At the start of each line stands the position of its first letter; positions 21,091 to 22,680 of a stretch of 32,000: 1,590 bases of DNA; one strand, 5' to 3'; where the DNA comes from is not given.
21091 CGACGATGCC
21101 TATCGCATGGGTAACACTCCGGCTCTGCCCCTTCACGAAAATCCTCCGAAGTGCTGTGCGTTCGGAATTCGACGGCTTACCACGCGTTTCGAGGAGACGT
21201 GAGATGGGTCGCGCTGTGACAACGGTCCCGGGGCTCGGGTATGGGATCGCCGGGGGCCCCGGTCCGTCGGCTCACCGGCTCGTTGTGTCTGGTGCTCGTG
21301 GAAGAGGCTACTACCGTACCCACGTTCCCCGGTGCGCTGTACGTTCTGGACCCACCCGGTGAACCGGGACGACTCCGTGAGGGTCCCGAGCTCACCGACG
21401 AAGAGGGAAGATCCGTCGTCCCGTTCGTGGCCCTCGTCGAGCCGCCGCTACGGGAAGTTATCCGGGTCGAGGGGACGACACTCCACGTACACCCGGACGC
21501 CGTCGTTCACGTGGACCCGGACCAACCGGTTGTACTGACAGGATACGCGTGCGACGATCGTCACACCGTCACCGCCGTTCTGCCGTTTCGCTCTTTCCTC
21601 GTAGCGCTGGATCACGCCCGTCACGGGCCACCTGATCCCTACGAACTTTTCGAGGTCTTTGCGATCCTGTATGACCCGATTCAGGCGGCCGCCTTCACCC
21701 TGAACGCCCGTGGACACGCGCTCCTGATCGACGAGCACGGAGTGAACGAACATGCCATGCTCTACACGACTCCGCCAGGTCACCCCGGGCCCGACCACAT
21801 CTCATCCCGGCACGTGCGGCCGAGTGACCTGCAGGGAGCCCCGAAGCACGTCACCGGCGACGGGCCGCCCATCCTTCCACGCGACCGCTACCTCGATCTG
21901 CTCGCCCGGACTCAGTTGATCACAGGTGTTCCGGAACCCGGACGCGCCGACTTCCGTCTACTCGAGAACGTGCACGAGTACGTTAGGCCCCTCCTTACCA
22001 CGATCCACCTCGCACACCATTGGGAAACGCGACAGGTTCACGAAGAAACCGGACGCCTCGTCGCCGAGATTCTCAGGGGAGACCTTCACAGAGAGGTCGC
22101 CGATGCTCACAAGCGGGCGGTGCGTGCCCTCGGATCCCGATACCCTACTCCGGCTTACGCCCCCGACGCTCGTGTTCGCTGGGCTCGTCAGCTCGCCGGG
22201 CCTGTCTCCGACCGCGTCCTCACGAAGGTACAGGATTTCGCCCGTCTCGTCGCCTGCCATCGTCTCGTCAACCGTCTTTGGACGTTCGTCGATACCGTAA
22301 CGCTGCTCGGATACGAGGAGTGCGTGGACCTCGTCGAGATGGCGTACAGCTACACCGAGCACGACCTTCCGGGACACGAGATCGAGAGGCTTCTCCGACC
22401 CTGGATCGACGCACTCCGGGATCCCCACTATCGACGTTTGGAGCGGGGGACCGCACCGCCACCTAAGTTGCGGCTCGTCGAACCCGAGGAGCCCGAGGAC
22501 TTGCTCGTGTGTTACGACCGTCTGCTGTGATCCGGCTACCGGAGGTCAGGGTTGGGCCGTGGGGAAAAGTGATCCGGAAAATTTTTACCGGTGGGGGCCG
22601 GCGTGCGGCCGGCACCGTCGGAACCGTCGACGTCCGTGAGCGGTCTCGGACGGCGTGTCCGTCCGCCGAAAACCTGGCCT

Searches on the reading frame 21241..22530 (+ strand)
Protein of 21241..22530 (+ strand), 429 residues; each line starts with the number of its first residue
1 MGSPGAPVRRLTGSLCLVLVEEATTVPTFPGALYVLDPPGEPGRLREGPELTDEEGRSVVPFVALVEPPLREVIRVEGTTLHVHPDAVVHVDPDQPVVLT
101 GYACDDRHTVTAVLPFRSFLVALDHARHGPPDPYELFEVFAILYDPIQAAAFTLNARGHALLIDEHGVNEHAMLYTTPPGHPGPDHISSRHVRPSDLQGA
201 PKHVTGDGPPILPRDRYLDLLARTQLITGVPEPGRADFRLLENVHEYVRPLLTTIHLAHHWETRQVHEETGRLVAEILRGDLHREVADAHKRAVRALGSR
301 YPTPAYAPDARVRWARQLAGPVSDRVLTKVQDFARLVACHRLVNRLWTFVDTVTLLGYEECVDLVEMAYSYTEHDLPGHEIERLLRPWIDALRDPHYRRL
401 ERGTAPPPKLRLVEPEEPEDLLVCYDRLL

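Call 4: search_protein_families(library=pfam, proteins=[window:21241-22530:+], max_evalue=1)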
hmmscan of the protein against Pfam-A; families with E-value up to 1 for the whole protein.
window:21241-22530:+ (429 aa): 0 families

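Call 63: search_protein_families(library=ncbifam, proteins=[window:21241-22530:+], max_evalue=1)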
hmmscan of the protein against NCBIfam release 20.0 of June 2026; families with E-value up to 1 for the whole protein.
window:21241-22530:+ (429 aa): 0 families

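Call 83: search_protein_families(library=padloc, proteins=[window:21241-22530:+], max_evalue=0.1)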
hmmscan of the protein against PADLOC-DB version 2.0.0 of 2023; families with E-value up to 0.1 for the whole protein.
window:21241-22530:+ (429 aa): 1 family
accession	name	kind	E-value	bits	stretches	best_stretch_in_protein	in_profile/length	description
PDLC01928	CARF7--CARF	-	0.044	11.3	1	270-300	107-137/278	-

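Call 84: search_protein_families(library=phrogs, proteins=[window:21241-22530:+], max_evalue=0.1)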
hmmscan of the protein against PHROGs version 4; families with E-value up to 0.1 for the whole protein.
window:21241-22530:+ (429 aa): 0 families
